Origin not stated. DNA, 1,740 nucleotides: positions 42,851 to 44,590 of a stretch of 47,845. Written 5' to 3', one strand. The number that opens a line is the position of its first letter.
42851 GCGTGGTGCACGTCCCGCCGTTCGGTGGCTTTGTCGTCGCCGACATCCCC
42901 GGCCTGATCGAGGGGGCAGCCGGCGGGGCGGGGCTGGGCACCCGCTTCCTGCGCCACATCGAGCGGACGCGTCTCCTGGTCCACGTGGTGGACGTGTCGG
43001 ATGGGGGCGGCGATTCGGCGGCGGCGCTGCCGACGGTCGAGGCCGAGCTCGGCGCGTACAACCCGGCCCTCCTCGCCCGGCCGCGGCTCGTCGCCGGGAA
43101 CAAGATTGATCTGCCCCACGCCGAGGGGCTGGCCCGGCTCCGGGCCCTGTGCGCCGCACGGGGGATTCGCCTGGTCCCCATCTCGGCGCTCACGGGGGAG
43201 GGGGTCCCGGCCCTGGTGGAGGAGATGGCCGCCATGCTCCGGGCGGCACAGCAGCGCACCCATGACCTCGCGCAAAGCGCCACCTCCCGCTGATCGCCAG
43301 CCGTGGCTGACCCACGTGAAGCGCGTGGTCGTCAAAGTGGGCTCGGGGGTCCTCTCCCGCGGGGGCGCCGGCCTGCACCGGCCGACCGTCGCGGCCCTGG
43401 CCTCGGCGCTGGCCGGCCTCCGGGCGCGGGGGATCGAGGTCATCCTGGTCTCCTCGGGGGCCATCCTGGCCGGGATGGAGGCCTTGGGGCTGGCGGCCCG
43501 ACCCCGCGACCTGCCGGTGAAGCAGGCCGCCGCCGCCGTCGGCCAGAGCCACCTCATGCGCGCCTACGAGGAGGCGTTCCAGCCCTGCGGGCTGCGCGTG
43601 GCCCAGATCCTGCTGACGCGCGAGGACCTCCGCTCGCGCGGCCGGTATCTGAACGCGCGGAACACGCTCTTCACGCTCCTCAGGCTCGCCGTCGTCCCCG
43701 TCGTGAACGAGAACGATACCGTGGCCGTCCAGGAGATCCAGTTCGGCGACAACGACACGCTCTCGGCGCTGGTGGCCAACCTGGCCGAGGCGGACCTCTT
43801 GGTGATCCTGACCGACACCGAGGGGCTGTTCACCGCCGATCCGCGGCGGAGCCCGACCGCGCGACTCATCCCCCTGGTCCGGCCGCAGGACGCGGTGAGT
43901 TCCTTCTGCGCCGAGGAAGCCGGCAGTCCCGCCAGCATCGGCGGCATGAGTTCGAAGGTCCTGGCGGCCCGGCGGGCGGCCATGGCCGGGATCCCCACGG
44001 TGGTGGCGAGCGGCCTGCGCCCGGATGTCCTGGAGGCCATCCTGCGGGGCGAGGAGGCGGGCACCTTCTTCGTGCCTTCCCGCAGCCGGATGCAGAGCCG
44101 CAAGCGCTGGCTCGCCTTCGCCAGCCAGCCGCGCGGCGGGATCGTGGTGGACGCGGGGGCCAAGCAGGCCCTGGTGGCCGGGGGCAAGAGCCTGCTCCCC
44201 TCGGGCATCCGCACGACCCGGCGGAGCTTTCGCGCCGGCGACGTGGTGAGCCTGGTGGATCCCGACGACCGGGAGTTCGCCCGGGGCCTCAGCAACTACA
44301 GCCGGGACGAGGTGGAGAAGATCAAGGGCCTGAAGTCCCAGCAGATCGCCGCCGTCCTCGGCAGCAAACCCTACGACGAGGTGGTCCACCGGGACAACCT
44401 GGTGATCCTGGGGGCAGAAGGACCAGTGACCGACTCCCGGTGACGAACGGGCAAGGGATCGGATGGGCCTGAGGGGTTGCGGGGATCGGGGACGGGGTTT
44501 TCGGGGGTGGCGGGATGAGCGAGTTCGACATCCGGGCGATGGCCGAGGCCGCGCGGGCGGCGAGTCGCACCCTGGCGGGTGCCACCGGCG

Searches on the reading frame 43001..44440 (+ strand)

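Call 68: search_protein_families(library=pfam, proteins=[window:43001-44440:+], max_evalue=0.00001)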
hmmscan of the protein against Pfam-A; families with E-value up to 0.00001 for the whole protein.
window:43001-44440:+ (480 aa): 2 families
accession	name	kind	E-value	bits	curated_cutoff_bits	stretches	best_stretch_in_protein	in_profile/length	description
PF00696.33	AA_kinase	-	1.1e-44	153.3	24.9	1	107-337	1-234/234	Amino acid kinase family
PF01472.26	PUA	-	3.4e-20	72.2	24.8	1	381-453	3-74/74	PUA domain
